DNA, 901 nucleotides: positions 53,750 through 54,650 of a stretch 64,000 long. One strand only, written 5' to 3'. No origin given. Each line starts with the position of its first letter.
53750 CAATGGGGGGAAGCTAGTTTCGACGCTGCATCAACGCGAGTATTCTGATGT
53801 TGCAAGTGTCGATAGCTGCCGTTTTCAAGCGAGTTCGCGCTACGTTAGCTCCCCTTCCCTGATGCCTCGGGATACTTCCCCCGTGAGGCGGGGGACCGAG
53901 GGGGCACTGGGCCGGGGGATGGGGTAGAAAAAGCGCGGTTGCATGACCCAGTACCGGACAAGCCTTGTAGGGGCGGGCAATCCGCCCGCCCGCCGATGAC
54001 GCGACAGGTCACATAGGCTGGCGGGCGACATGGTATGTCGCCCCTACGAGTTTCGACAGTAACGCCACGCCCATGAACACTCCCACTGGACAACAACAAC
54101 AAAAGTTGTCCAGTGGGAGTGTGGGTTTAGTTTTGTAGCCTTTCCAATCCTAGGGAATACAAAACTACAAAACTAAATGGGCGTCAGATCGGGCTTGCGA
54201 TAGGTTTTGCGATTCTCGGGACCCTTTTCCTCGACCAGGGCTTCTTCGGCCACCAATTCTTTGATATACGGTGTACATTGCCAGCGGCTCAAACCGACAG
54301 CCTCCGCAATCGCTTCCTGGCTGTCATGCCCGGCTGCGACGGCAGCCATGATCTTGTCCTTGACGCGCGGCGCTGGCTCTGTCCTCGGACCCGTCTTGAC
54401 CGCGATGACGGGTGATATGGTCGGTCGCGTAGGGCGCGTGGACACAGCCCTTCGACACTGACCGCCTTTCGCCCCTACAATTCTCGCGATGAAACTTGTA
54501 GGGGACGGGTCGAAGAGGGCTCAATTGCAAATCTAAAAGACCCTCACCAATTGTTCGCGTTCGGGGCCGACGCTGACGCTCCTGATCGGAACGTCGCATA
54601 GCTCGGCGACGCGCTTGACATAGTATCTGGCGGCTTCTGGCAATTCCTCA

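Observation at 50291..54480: Repeat module with a 17-bp hairpin preserved by three compensatory base-pair changes, bracketing the ARH gene pair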

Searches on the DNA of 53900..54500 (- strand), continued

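Call 63: search_with_rna_model(model_id=R1, sources=[L031, L032, L033], max_evalue=1, show_alignments=3)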
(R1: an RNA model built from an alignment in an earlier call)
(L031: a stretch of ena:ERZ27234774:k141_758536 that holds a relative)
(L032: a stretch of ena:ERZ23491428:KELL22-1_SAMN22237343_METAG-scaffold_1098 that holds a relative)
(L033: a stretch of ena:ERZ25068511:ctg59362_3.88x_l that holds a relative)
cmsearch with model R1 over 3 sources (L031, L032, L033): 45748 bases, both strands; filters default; matches with E-value up to 1: 8.
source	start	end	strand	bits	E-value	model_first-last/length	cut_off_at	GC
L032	8973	9116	+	145.8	3.5e-38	1-145/145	no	0.47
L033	10979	11114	+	94.9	2.6e-24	1-145/145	no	0.42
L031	5607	5733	+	68.1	5.1e-17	1-118/145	3'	0.4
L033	11315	11427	+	56.7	6.4e-14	1-145/145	no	0.46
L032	9052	9097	-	34.8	5.9e-08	81-126/145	no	0.48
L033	11321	11413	-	32.6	2.4e-07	1-145/145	no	0.43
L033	10983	11073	-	15.4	0.011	1-145/145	no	0.37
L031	5674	5733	-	10.1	0.32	89-145/145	5'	0.38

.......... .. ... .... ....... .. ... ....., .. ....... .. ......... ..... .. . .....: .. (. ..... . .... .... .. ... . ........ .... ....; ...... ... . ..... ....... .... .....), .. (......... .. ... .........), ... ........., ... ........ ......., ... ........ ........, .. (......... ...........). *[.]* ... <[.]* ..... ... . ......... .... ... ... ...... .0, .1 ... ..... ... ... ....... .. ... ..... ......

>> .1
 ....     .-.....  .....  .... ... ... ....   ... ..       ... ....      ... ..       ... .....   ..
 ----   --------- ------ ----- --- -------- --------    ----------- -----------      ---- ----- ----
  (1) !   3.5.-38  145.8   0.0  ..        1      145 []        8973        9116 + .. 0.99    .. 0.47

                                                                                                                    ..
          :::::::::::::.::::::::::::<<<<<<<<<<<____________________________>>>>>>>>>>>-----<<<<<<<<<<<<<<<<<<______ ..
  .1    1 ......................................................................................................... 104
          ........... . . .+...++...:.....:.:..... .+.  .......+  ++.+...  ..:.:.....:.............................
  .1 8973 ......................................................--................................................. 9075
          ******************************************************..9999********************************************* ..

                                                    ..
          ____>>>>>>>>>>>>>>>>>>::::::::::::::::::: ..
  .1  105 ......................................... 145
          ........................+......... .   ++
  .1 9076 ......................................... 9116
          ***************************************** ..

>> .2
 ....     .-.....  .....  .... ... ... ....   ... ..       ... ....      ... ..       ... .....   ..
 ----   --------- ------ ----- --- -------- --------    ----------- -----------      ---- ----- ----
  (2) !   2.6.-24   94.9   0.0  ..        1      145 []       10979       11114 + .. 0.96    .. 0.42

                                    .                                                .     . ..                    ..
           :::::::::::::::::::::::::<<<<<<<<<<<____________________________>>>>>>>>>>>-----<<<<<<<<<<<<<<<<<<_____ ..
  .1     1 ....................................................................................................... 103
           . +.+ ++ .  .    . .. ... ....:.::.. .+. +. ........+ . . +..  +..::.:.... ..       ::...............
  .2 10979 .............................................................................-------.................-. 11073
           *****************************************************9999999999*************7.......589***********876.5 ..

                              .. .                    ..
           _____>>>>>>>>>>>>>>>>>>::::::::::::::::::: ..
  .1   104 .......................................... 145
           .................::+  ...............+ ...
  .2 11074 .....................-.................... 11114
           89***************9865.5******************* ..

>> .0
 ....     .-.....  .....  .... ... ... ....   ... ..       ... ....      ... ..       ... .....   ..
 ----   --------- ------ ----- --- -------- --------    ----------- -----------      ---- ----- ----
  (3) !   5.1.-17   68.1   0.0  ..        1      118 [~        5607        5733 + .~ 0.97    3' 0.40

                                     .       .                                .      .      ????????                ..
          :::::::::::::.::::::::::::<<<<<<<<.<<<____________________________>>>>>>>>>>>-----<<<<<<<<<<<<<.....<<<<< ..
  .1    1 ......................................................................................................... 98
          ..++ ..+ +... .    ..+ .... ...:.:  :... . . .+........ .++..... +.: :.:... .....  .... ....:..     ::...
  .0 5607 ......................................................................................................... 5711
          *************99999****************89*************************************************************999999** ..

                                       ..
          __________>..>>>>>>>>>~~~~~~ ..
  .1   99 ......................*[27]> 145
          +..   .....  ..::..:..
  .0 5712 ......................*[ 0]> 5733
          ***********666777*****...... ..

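Call 89: search_with_rna_model(model_id=R1, sources=[L034, L035], max_evalue=1, show_alignments=2)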
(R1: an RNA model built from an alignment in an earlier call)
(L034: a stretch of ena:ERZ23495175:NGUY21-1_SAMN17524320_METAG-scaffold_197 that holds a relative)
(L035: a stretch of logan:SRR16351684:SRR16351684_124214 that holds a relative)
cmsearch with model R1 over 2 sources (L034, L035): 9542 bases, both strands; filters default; matches with E-value up to 1: 5.
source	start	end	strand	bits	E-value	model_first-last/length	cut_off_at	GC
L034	3224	3364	+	113.2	5.6e-30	1-145/145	no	0.48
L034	2879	3016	+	101.6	8.1e-27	1-145/145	no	0.51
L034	2956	2995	-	47.8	3.6e-12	84-123/145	no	0.5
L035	3196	3278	+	27.1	1.5e-06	1-84/145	3'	0.52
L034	3300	3344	-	19.2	0.00022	82-125/145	no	0.51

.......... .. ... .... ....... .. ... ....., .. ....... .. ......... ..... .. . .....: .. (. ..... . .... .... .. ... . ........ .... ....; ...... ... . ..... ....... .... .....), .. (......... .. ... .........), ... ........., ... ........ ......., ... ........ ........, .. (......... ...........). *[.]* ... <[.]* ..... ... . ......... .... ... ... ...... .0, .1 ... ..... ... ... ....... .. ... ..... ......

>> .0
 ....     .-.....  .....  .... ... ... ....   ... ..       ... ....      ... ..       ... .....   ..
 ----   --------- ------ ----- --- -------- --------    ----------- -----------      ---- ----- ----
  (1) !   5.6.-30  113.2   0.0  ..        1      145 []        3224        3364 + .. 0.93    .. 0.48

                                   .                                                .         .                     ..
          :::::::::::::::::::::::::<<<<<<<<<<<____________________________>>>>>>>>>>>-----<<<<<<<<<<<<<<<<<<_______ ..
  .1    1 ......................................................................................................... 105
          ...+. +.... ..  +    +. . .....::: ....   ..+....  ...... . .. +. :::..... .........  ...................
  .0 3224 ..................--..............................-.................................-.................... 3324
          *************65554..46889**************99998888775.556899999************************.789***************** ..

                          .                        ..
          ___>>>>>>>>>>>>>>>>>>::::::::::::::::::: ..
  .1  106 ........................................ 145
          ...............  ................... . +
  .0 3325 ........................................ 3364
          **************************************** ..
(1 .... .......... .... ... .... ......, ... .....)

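Call 94: search_with_rna_model(model_id=R1, sources=[window, L017, L018, L019, L023, L024, L028, L029, L032, L033, L034], max_evalue=1e-12, make_alignment=true)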
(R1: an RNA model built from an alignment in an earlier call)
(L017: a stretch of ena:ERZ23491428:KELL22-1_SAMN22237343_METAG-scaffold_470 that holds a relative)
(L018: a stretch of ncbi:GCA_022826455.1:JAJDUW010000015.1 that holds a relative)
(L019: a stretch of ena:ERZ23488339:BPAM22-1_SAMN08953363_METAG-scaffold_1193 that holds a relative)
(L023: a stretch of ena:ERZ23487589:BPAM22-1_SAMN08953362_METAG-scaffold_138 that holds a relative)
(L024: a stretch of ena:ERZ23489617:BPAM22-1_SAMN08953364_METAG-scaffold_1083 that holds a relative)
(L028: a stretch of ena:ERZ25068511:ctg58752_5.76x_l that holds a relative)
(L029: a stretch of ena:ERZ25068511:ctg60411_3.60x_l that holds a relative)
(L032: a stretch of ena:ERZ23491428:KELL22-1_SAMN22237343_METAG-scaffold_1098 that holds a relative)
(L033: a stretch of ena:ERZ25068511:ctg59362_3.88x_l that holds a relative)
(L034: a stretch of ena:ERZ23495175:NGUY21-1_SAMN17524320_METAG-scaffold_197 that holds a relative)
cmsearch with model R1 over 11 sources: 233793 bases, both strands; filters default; matches with E-value up to 1e-12: 18.
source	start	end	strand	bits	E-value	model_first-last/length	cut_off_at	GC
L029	10143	10286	+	150.9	7.3e-39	1-145/145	no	0.49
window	54058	54201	-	149.9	1.4e-38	1-145/145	no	0.47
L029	9836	9979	+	149.5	1.8e-38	1-145/145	no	0.49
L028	10143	10286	+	149.4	1.9e-38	1-145/145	no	0.5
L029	9445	9588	+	149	2.4e-38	1-145/145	no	0.49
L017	10149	10291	+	147.4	6.7e-38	1-145/145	no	0.5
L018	10142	10286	+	147.2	7.7e-38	1-145/145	no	0.46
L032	8973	9116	+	145.8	1.8e-37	1-145/145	no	0.47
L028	7713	7856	+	142.9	1.2e-36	1-145/145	no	0.49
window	50281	50424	-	142.8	1.2e-36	1-145/145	no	0.5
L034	3224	3364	+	113.2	1.4e-28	1-145/145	no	0.48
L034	2879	3016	+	101.6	2e-25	1-145/145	no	0.51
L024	10218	10371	+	97.8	2.1e-24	1-145/145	no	0.47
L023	10218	10371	+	95.9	7.1e-24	1-145/145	no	0.46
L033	10979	11114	+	94.9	1.3e-23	1-145/145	no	0.42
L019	10208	10357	+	91.1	1.4e-22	1-145/145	no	0.51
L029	9597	9700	+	79.6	2e-19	26-139/145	no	0.58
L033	11315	11427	+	56.7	3.3e-13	1-145/145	no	0.46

Alignment A7: 18 matches aligned to the model, 157 columns, each read 5' to 3' on its own strand. Consensus structure (alignment columns), stored with it:
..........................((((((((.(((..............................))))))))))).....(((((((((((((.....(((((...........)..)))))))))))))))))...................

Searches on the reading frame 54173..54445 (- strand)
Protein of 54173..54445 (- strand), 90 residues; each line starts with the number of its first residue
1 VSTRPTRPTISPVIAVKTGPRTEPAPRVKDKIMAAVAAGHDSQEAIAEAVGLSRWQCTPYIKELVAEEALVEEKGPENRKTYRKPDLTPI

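Call 9: search_protein_families(library=pfam, proteins=[window:54173-54445:-], max_evalue=0.1)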
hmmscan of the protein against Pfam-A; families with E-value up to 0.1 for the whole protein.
window:54173-54445:- (90 aa): 4 families
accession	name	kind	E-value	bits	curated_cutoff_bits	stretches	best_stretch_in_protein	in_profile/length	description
PF24409.1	wHTH-PRTase_assc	-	0.00074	20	27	1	32-68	3-39/83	wHTH-PRTase associated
PF13518.12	HTH_28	-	0.042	14.4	25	1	31-57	4-29/52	Helix-turn-helix domain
PF13412.12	HTH_24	-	0.06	13.4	21.9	1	42-67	19-44/48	Winged helix-turn-helix DNA-binding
PF13551.12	HTH_29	-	0.069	13.7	28.1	1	31-76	3-50/64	Winged helix-turn helix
